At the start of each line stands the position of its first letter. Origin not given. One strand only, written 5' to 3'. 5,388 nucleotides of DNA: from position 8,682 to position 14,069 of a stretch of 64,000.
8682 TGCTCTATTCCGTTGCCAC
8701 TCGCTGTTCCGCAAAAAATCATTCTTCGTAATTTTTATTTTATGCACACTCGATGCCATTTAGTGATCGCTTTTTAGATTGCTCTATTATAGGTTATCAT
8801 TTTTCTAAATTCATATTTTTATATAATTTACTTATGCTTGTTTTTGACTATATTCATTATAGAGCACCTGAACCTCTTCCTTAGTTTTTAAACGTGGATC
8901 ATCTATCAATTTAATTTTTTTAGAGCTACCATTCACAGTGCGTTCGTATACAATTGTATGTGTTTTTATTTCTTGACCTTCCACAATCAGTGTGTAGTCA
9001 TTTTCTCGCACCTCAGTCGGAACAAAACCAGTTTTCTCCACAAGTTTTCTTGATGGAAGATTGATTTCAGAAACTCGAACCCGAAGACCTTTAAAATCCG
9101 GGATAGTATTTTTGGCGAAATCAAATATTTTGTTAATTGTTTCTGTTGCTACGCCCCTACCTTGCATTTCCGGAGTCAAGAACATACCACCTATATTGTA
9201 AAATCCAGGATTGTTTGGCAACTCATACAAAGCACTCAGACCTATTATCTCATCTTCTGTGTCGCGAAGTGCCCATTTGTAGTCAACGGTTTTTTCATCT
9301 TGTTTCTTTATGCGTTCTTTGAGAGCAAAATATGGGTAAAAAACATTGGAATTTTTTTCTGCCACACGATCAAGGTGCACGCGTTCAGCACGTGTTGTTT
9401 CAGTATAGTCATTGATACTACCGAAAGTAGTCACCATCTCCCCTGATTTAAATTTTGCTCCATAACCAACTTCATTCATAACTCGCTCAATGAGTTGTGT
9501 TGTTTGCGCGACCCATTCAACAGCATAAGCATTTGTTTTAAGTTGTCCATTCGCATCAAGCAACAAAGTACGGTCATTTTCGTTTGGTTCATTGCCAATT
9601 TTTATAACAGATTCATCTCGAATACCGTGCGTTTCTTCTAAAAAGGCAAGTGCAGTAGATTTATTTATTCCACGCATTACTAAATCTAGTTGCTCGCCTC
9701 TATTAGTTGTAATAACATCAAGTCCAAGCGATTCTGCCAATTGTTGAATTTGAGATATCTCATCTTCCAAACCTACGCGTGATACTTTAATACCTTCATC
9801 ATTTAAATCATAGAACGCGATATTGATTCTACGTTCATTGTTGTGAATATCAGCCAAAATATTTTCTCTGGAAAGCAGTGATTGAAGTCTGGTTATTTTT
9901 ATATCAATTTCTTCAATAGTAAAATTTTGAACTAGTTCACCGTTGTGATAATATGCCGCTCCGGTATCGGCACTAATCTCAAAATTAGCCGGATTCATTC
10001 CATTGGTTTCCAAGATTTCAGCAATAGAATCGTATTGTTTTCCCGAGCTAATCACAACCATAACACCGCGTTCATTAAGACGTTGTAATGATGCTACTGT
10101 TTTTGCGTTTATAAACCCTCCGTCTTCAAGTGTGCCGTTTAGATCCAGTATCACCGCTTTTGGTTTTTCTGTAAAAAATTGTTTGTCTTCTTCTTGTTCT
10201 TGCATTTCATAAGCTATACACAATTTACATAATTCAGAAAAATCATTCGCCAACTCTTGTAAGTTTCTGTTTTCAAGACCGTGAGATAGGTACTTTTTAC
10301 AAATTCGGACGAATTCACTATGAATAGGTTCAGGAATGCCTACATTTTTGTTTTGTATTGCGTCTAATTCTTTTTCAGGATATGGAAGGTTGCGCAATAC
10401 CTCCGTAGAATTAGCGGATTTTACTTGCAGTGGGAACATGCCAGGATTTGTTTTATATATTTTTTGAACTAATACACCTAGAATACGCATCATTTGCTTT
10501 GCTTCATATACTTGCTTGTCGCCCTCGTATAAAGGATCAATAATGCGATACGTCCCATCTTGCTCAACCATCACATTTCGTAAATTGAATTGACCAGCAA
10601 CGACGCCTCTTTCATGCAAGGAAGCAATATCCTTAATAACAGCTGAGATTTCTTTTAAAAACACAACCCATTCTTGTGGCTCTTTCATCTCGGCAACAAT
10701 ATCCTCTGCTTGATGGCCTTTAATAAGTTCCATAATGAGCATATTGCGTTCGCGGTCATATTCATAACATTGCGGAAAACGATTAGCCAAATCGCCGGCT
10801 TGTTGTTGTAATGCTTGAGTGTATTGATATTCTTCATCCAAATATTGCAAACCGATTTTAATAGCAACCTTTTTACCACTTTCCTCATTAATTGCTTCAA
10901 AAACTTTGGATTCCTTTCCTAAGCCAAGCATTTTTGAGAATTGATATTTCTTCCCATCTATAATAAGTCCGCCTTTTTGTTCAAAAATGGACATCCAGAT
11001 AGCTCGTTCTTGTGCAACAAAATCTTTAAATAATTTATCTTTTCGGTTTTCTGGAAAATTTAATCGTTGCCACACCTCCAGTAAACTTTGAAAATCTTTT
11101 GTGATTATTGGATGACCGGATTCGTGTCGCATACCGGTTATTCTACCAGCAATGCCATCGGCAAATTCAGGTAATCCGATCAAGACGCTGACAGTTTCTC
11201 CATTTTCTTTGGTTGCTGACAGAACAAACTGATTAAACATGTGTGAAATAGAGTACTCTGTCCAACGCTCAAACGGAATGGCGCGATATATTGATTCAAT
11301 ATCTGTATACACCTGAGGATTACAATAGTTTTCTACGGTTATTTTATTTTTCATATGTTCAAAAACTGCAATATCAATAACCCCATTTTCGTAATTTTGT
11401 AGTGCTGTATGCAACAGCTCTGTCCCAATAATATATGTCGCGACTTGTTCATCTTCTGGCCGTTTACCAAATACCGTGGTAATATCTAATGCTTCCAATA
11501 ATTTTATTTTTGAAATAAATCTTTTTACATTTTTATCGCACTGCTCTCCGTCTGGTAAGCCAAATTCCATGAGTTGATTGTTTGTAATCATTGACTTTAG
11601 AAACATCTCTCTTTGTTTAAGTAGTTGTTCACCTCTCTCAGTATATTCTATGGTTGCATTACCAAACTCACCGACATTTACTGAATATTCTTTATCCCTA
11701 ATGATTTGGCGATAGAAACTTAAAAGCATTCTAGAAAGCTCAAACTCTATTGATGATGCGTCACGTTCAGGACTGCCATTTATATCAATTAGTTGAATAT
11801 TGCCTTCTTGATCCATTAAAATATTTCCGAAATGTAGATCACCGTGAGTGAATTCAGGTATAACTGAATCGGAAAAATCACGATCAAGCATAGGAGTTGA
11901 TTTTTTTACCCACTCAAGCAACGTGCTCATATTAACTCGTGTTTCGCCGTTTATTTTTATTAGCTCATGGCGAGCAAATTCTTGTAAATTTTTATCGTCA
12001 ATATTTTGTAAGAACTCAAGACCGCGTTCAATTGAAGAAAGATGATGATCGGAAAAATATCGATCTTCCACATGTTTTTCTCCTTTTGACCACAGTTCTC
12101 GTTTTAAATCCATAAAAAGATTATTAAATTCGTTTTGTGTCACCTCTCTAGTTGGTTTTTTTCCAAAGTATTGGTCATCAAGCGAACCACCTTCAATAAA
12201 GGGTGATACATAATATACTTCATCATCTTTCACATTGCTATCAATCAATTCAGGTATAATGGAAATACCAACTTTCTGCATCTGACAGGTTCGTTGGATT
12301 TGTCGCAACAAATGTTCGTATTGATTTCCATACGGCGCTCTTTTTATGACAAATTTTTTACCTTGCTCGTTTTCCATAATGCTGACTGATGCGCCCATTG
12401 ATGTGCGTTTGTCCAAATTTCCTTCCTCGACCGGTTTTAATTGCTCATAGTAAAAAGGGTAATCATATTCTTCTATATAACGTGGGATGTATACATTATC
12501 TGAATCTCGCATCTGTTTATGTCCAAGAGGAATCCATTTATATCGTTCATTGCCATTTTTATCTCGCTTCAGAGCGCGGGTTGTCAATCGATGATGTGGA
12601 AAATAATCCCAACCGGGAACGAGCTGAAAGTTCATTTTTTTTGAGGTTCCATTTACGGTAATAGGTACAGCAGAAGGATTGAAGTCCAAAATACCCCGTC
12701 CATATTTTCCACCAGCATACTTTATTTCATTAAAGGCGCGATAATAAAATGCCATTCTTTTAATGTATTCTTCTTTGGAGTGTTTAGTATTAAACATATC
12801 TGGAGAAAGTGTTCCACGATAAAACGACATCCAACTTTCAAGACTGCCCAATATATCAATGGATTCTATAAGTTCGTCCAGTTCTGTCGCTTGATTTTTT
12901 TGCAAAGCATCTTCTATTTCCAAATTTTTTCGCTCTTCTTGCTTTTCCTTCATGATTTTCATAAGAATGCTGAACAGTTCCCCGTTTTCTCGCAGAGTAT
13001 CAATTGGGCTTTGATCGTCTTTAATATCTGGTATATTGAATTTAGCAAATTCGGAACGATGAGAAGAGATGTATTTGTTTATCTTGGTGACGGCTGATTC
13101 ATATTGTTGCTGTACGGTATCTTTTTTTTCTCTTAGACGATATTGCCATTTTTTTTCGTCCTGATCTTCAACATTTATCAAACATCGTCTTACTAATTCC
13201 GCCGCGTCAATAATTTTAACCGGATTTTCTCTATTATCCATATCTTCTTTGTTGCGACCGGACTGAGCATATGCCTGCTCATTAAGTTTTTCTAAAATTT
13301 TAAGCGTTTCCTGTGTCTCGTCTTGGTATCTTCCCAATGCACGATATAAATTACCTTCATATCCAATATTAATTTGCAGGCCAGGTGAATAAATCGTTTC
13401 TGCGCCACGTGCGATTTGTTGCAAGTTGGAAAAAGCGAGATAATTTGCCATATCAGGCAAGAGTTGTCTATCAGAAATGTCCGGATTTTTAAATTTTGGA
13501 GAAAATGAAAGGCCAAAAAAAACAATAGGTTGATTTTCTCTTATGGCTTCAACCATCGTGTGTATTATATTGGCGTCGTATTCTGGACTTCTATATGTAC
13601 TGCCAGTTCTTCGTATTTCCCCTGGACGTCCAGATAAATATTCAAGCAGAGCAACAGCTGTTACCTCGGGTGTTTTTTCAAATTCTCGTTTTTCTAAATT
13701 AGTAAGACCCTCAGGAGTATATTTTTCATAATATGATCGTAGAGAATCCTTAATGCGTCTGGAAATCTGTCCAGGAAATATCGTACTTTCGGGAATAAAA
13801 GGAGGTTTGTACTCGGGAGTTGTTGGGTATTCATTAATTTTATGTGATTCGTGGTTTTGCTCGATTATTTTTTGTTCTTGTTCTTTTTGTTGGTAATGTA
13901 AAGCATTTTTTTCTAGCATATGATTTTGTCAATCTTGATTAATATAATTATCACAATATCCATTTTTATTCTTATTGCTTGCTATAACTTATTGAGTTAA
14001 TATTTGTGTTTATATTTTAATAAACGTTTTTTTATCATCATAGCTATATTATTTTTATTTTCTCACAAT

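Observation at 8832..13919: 1695-aa single-polypeptide fusion: PvcA/Dit1-type isonitrile-synthase-like domain + two kinase-like domains + HAD + GNAT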

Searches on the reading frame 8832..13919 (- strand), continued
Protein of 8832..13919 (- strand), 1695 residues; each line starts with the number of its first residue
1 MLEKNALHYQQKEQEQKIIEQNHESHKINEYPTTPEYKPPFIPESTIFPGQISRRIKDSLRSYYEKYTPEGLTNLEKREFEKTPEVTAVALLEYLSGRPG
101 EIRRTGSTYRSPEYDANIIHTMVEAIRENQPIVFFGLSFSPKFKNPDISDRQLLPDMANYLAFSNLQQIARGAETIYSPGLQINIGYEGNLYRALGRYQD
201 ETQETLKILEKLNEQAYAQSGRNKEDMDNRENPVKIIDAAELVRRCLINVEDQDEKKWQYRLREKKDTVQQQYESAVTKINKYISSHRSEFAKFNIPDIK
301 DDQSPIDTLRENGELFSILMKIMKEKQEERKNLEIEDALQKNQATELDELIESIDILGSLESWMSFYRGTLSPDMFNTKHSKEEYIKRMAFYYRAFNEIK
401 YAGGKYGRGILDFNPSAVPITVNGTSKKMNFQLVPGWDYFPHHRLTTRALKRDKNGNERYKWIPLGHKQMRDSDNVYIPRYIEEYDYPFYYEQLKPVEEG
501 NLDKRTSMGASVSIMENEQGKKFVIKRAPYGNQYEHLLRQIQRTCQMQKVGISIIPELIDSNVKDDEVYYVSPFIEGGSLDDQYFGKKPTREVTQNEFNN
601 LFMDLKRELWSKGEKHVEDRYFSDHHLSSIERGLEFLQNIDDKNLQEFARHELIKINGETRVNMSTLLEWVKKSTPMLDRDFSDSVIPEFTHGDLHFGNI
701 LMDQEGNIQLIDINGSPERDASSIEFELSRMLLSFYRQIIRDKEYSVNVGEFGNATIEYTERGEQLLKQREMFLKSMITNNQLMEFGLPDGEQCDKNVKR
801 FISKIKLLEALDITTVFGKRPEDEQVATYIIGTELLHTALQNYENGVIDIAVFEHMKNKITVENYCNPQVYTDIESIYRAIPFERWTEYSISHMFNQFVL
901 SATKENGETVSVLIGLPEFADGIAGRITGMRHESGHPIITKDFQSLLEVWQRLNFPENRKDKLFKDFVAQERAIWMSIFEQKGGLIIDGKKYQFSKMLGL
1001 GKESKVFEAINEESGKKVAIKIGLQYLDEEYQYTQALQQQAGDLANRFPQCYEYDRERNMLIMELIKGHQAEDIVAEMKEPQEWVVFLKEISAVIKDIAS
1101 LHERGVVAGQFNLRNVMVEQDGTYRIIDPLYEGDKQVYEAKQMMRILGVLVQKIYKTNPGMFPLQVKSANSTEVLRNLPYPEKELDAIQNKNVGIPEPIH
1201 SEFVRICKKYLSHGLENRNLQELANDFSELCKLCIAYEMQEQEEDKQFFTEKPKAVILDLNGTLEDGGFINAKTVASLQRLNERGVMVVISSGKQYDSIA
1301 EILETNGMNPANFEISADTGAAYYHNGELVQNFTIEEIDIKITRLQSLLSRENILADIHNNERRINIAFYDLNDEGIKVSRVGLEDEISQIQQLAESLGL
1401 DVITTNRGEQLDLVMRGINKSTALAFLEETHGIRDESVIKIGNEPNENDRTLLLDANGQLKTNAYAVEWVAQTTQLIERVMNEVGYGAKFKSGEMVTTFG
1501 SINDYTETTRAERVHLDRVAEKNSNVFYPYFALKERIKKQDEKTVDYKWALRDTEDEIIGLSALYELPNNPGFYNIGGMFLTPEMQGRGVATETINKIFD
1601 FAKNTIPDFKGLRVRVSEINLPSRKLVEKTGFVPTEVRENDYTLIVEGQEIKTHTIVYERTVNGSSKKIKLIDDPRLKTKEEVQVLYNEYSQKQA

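Call 74: find_encoding_contigs(protein=P0070, flank=10000, max_places=3)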
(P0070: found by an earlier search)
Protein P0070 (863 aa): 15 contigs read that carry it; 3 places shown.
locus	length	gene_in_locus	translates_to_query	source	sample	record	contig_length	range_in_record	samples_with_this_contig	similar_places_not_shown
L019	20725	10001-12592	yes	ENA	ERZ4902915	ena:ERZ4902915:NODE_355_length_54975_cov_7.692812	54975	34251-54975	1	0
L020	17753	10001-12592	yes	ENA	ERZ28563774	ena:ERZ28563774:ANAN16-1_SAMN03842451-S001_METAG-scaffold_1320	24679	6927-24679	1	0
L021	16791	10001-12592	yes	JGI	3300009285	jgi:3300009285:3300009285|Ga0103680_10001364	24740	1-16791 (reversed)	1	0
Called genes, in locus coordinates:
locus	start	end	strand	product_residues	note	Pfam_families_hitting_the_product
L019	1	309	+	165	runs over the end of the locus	-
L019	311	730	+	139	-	-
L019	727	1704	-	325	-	-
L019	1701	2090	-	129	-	-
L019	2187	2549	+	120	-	PF01909:NTP_transf_2 (weak), PF18765:Polbeta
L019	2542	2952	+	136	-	PF01934:HepT-like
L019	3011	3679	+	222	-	PF13412:HTH_24 (weak)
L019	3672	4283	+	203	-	PF14091:DUF4269 (weak)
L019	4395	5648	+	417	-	PF13173:AAA_14, PF13635:DUF4143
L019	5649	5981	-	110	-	-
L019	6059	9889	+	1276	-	-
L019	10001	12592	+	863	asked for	PF05141:DIT1_PvcA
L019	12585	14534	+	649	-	PF05116:S6PP (faint), PF08282:Hydrolase_3 (faint)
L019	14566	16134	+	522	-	PF13475:DUF4116, PF01902:Diphthami_syn_2_N, PF28410:Diphthami_syn_2_C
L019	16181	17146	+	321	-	PF00293:NUDIX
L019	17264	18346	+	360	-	-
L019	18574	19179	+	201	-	-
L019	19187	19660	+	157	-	-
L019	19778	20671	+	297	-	-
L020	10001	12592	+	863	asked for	PF05141:DIT1_PvcA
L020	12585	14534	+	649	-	PF05116:S6PP (faint), PF08282:Hydrolase_3 (faint)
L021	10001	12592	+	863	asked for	PF05141:DIT1_PvcA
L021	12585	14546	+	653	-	PF05116:S6PP (faint), PF08282:Hydrolase_3 (faint)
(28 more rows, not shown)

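Call 89: search_protein_families(library=pfam, proteins=[L019:6059-9889:+, L019:17264-18346:+, L012:9694-10728:+], max_evalue=0.01)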
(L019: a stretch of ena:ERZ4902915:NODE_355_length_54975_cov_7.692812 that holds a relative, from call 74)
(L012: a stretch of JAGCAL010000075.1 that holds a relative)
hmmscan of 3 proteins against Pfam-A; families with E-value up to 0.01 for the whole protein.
L019:6059-9889:+ (1276 aa): 1 family
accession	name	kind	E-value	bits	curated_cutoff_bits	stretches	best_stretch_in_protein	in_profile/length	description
PF13948.11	DUF4215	-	0.0031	18.2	27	1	556-580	19-44/47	Domain of unknown function (DUF4215)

L019:17264-18346:+ (360 aa): 0 families

L012:9694-10728:+ (344 aa): 2 families
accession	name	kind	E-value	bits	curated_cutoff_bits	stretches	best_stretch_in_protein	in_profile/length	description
PF03462.23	PCRF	-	1.1e-66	224.8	24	1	7-196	2-194/194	PCRF domain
PF00472.26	RF-1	-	2e-42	144.2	35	1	205-313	3-116/116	RF-1 domain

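Call 92: search_solved_structures(query=A7, max_evalue=10, show_alignments=3)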
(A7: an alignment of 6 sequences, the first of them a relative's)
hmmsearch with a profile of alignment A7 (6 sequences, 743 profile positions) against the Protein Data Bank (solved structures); distinct sequences matched with E-value up to 10: 3.
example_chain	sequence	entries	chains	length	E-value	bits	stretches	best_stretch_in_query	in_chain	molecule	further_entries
4dmo_A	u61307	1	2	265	0.051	14.9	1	50-160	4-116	N-hydroxyarylamine O-acetyltransferase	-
3hls_A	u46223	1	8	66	1.1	10.5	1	307-357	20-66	Guanylate cyclase soluble subunit beta-1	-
1kut_A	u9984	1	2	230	1.1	10.5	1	108-136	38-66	Phosphoribosylaminoimidazole-succinocarboxamide synthase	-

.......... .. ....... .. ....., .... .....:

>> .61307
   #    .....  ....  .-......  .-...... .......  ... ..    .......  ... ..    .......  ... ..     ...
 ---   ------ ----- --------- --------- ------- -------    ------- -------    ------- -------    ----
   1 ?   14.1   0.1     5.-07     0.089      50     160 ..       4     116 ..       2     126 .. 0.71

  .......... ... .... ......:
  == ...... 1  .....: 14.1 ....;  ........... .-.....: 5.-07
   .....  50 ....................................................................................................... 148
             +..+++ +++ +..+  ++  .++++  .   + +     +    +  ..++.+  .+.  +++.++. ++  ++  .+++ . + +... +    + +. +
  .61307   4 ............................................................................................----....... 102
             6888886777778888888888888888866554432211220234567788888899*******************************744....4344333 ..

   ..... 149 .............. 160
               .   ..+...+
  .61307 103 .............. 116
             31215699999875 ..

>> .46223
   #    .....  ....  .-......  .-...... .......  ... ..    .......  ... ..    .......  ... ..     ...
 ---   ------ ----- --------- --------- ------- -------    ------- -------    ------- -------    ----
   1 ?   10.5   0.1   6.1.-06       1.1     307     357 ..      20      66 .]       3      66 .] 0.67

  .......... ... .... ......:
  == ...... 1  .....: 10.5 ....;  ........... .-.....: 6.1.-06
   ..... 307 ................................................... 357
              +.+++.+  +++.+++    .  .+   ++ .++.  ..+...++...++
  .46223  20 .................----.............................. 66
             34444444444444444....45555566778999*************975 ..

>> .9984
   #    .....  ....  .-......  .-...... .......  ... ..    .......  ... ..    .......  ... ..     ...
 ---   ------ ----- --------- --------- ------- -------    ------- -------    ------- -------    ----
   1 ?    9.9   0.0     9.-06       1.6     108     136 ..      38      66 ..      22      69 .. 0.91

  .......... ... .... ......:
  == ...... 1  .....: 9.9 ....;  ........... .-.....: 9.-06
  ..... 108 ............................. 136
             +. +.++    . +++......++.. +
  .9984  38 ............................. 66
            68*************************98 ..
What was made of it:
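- The partner's best PDB match is an arylamine N-acetyltransferase (call 92).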

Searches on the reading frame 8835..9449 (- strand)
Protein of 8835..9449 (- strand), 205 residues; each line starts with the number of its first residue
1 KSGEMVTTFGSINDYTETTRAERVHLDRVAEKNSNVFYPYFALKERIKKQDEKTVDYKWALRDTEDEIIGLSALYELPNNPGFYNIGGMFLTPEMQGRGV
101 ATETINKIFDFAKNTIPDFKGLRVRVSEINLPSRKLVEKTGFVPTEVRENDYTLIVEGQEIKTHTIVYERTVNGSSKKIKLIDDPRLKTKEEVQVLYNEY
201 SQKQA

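Call 72: search_solved_structures(query=window:8835-9449:-, max_evalue=0.01, show_alignments=2)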
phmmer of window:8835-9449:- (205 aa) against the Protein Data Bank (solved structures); distinct sequences matched with E-value up to 0.01: 11.
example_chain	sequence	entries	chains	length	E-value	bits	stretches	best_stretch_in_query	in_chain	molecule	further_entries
7kwx_A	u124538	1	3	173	0.00014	24.9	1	40-174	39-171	Spermidine N(1)-acetyltransferase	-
7kwj_A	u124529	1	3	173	0.00041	23.4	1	38-173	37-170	Spermidine N(1)-acetyltransferase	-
4ygo_A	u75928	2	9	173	0.00056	23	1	40-173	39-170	Spermidine n1-acetyltransferase | Spermidine N(1)-acetyltransferase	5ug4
6dau_A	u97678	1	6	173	0.00056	23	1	41-173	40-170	Spermidine N1-acetyltransferase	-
7kwh_A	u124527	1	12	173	0.00056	23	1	40-173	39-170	Spermidine N(1)-acetyltransferase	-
4jjx_A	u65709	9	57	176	0.00058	22.9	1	40-173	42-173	Spermidine n1-acetyltransferase | Spermidine N(1)-acetyltransferase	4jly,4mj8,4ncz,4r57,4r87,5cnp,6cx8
4mhd_A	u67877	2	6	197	0.0008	22.5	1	40-173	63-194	Spermidine n1-acetyltransferase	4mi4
2vi7_A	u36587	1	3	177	0.0011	22.1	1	38-174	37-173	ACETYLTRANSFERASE PA1377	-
7kx2_A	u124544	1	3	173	0.0014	21.7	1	40-163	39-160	Spermidine N(1)-acetyltransferase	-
7kx3_A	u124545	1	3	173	0.0015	21.6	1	40-146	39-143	Spermidine N(1)-acetyltransferase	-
7kwq_A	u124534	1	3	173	0.0016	21.4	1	40-146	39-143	Spermidine N(1)-acetyltransferase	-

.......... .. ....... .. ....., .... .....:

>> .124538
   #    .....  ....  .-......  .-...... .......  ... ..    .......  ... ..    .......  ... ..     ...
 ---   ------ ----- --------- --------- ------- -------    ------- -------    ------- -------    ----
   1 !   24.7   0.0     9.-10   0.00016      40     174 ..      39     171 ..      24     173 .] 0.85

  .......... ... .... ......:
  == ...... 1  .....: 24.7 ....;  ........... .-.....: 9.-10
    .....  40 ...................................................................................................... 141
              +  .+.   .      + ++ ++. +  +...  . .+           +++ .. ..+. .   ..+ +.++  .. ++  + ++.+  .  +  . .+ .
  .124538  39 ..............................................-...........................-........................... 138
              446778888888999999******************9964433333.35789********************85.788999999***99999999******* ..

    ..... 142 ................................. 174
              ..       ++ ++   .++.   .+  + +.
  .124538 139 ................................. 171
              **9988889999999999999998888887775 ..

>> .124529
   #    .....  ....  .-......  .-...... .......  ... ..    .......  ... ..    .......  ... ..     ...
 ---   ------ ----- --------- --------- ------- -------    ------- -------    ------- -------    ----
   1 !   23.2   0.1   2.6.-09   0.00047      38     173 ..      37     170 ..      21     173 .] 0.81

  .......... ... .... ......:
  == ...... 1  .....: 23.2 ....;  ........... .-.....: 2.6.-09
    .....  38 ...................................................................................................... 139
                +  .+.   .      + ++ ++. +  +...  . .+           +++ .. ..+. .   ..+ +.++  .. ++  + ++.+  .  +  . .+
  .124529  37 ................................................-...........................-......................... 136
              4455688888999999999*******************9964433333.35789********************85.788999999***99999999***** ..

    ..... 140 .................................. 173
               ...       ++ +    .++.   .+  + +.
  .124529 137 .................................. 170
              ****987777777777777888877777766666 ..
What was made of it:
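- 8940..9449 (-): GNAT acetyltransferase, residues 1491-1660, with acetyl-CoA motif QGRGVA 1586-1591. Best PDB match is SpeG spermidine N-acetyltransferase, E=1.4e-4 (call 72).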
